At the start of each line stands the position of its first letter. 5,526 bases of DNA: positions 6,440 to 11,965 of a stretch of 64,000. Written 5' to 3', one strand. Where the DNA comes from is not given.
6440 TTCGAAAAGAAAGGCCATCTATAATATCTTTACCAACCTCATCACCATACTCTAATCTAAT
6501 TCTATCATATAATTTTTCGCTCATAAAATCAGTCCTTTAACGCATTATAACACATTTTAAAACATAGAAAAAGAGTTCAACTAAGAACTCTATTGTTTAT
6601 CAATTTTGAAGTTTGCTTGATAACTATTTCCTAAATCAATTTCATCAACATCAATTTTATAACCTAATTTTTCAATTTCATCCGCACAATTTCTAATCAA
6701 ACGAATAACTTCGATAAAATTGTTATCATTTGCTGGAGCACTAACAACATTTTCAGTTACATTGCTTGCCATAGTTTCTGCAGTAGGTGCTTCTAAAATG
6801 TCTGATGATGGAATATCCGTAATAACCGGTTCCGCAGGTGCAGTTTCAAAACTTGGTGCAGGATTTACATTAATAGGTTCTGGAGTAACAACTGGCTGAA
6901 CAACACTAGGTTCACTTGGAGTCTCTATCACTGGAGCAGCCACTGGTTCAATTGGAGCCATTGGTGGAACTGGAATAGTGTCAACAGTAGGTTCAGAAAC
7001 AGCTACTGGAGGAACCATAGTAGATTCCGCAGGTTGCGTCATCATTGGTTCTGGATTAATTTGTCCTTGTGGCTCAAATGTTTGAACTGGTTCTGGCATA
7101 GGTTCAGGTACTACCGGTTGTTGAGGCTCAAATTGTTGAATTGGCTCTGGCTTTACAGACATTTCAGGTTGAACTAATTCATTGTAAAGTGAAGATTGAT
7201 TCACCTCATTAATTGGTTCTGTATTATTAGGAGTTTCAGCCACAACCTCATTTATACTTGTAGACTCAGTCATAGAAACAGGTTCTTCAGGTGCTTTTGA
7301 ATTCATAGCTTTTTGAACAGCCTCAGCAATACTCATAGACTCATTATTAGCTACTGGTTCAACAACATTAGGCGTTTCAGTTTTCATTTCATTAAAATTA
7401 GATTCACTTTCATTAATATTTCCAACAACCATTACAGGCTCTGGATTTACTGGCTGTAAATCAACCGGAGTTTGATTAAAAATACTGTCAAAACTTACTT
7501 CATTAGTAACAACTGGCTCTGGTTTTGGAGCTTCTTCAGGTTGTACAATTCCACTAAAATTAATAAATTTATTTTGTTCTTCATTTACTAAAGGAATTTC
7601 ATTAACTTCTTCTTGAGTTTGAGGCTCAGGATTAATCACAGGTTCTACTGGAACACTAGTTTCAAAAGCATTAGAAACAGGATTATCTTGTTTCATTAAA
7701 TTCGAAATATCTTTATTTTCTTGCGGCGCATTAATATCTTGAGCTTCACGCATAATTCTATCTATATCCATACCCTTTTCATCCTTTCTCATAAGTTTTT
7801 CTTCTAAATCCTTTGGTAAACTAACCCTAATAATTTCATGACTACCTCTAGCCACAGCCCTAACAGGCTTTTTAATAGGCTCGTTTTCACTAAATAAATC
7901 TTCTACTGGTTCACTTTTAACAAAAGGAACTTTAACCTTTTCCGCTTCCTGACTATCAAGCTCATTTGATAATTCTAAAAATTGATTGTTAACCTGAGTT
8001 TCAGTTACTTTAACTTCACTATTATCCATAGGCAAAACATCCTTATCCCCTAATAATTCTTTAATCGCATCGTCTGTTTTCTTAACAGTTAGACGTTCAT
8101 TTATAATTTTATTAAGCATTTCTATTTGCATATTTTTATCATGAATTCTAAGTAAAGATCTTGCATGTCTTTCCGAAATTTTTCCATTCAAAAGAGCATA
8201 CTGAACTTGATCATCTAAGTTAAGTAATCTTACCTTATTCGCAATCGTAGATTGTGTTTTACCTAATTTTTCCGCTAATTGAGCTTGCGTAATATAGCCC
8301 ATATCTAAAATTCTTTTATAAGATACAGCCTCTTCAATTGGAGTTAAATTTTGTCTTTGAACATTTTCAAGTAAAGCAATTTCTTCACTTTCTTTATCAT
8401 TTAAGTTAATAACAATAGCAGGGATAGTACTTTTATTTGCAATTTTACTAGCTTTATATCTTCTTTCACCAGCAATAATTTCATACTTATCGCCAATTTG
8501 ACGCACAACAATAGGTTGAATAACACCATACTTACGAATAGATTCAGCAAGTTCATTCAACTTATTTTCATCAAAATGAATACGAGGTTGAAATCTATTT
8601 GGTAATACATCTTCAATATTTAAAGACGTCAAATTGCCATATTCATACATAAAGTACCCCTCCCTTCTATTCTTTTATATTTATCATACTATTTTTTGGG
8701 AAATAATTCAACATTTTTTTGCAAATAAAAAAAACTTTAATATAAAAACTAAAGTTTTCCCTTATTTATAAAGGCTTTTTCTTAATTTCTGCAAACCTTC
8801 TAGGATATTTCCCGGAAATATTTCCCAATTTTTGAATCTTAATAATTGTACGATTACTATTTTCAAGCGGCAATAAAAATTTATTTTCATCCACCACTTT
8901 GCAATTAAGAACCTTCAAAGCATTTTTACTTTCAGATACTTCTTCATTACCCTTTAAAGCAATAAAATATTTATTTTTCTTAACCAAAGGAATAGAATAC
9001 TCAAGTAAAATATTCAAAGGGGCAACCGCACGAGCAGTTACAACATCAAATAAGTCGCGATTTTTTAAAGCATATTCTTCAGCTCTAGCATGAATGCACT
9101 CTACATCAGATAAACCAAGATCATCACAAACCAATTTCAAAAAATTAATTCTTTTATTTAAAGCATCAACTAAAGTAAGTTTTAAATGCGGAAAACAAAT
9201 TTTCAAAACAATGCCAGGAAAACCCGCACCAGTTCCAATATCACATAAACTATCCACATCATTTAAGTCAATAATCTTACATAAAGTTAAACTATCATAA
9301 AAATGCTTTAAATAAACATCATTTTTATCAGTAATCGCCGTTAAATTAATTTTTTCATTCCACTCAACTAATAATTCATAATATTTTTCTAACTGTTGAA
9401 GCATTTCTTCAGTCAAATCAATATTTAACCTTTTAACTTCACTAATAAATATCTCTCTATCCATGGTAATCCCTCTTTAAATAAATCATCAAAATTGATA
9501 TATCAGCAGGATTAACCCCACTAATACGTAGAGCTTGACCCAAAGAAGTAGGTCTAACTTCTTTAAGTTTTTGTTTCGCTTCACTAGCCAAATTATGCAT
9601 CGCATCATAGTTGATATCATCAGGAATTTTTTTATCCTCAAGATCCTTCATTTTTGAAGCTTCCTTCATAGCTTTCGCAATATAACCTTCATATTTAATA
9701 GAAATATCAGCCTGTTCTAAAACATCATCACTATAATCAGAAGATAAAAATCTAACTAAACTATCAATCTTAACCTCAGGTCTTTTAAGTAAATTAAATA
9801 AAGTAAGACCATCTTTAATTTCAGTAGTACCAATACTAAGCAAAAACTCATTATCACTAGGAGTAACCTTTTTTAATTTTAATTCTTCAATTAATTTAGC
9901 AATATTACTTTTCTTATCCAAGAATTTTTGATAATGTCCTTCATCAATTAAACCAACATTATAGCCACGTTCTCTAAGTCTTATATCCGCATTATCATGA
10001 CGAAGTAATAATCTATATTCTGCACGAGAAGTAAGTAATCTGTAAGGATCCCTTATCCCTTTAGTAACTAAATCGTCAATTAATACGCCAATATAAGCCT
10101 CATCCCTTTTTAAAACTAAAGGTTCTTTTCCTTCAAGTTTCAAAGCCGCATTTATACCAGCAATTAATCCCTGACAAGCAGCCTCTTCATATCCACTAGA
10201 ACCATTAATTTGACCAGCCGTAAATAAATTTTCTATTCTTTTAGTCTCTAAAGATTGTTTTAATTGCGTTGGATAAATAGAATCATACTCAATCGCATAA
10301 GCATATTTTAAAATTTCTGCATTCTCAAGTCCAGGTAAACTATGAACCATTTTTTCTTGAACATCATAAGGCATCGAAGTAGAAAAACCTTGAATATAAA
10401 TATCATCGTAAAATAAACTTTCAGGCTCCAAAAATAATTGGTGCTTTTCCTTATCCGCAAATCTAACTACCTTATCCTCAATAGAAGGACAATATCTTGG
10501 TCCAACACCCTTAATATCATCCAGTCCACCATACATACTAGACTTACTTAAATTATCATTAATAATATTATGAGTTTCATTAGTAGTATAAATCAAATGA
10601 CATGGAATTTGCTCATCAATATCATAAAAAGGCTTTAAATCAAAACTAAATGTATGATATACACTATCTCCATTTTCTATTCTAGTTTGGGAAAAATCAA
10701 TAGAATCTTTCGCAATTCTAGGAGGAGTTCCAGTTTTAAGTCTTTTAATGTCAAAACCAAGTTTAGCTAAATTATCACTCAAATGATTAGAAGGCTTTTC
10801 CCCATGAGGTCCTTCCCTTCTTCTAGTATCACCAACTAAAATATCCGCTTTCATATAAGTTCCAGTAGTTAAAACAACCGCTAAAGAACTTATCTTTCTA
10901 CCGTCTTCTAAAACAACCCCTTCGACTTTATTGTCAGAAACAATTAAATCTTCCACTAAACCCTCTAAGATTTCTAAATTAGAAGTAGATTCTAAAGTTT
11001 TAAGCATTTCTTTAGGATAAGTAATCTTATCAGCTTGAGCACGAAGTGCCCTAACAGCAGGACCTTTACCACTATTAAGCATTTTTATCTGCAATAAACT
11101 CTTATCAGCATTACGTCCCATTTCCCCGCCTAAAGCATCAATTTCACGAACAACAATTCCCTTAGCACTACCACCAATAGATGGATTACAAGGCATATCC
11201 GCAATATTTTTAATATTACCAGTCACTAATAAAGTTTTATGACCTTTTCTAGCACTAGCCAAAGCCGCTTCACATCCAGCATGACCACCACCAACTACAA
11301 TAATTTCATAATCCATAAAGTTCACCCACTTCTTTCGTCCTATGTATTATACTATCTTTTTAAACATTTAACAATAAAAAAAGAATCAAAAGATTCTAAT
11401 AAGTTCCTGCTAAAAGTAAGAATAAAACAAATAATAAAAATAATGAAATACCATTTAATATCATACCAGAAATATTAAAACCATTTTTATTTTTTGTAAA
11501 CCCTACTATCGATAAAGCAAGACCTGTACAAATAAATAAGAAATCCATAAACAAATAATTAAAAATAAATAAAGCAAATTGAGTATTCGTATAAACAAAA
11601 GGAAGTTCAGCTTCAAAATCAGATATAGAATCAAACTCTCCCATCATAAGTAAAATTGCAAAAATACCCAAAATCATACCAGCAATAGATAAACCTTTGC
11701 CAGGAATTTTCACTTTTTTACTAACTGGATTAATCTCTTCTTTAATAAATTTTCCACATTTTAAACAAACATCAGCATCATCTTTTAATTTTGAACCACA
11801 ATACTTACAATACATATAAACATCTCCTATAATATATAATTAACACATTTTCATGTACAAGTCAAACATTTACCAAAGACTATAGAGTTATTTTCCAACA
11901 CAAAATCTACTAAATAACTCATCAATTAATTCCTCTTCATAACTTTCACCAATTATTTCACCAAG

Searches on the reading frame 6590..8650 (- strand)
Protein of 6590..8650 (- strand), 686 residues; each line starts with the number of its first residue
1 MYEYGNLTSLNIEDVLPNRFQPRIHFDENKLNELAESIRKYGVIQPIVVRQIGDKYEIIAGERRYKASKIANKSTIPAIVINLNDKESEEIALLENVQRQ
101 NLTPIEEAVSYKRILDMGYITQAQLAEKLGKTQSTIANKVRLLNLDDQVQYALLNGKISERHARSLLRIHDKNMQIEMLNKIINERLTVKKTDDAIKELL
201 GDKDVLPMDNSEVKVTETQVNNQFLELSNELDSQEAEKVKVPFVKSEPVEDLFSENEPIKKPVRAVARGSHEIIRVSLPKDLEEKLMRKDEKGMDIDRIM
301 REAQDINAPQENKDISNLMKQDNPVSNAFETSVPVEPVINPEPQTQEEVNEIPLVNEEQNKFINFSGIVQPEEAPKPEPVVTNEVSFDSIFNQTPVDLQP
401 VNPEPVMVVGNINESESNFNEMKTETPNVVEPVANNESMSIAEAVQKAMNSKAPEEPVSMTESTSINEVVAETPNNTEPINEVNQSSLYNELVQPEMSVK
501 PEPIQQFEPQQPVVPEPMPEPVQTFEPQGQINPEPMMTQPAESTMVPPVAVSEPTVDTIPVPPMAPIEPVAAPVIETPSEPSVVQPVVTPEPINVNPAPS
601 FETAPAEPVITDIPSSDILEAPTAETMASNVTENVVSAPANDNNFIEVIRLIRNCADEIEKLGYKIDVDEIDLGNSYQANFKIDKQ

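Call 8: search_protein_families(library=pfam, proteins=[window:6590-8650:-])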
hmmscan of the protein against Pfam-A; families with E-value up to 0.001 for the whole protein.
window:6590-8650:- (686 aa): 2 families
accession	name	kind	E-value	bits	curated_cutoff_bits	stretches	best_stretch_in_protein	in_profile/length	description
PF02195.25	ParB_N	-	1.2e-32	112.3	26.3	1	7-98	3-95/95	ParB N-terminal domain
PF17762.8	HTH_ParB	-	1e-31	109.5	22.6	1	100-199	1-100/102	ParB HTH domain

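Call 56: search_protein_families(library=ncbifam, proteins=[window:6590-8650:-], max_evalue=0.001)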
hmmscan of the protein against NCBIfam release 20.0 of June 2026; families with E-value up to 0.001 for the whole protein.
window:6590-8650:- (686 aa): 7 families
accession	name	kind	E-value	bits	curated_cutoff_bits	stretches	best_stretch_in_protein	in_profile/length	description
TIGR04285.1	nucleoid_noc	exception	2e-80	269.8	315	1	7-214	2-209/255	nucleoid occlusion protein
TIGR00180.1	parB_part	domain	3.1e-49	167.3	58.45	1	8-183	6-186/186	ParB/RepB/Spo0J family partition protein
TIGR03734.1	PRTRC_parB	hypoth_equivalog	1.9e-36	125.7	278.6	1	21-199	7-189/555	PRTRC system ParB family protein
TIGR03454.1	partition_RepB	equivalog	5e-16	59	201.5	1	7-141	64-199/325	plasmid partitioning protein RepB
NF010406.0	PRK13832.1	subfamily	1.3e-10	40.4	640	1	30-143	28-142/578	plasmid partitioning protein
NF010440.0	PRK13866.1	equivalog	5.6e-08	32.3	522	1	28-120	87-181/336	plasmid partitioning protein RepB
NF053625.1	SerKinSerKArch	equivalog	0.00026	20.2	380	1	25-87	29-94/244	ADP-dependent L-serine kinase SerK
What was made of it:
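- On Noc (nucleoid occlusion protein), for the gene at 6590-8650: It is still the best family, ahead of generic parB_part at 167 bits (call 56).
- Its score is below NCBIfam's Noc cut-off (270 against 315 bits, call 56).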

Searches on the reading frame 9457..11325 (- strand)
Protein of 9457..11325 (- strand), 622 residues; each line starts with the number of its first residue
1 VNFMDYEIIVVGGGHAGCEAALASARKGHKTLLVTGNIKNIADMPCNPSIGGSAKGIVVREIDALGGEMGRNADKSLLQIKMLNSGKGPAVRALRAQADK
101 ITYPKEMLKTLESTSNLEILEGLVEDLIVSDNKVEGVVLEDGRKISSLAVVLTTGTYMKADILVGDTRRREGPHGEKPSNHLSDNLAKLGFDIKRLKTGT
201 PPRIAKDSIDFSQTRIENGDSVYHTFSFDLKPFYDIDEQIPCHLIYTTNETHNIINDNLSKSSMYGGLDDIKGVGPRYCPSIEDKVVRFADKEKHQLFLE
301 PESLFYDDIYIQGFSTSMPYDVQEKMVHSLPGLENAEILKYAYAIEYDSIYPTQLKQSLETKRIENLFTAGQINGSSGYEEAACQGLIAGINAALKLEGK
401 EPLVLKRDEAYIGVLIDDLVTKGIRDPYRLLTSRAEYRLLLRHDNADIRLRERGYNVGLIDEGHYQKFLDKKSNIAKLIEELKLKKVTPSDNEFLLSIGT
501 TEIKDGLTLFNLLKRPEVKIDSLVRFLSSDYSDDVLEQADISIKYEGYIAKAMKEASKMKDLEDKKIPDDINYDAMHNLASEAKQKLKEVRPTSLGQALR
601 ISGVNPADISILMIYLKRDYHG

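Call 8: search_protein_families(library=pfam, proteins=[window:9457-11325:-])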
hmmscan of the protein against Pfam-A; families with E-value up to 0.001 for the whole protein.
window:9457-11325:- (622 aa): 7 families
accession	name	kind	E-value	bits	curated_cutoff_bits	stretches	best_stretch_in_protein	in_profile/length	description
PF01134.28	GIDA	-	3.6e-164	546.9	22.1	1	8-401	2-391/391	Glucose inhibited division protein A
PF13932.14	SAM_GIDA_C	-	1.9e-26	92.1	27.1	1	558-613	2-57/57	tRNA modifying enzyme MnmG/GidA C-terminal helical bundle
PF21680.2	GIDA_C_1st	-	3.9e-21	76.1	24.7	1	464-551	3-94/96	tRNA modifying enzyme MnmG/GidA C-terminal helical domain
PF00890.30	FAD_binding_2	-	8.4e-07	29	20.4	1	8-36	2-30/414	FAD binding domain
PF12831.13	FAD_oxidored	-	3.7e-06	26.9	27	1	7-35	1-29/416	FAD dependent oxidoreductase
PF07992.20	Pyr_redox_2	-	1.2e-05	25.4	26.1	1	6-155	1-108/291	Pyridine nucleotide-disulphide oxidoreductase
PF01266.30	DAO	-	0.00062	19.8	27.9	0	8-35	2-29/353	FAD dependent oxidoreductase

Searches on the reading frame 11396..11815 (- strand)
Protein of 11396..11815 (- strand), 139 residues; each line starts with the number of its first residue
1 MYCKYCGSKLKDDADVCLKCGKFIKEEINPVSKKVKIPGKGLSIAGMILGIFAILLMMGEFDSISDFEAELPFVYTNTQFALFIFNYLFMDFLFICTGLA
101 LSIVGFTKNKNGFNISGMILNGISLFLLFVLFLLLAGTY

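Call 8: search_protein_families(library=pfam, proteins=[window:11396-11815:-])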
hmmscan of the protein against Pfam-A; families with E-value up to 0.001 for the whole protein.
window:11396-11815:- (139 aa): 2 families
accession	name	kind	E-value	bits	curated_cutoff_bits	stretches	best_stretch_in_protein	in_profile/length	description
PF13240.11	Zn_Ribbon_1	-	2.9e-05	24.2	25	1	2-22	1-21/23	zinc-ribbon domain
PF13248.11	Zn_ribbon_3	-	0.00025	20.9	27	1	2-22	4-24/26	zinc-ribbon domain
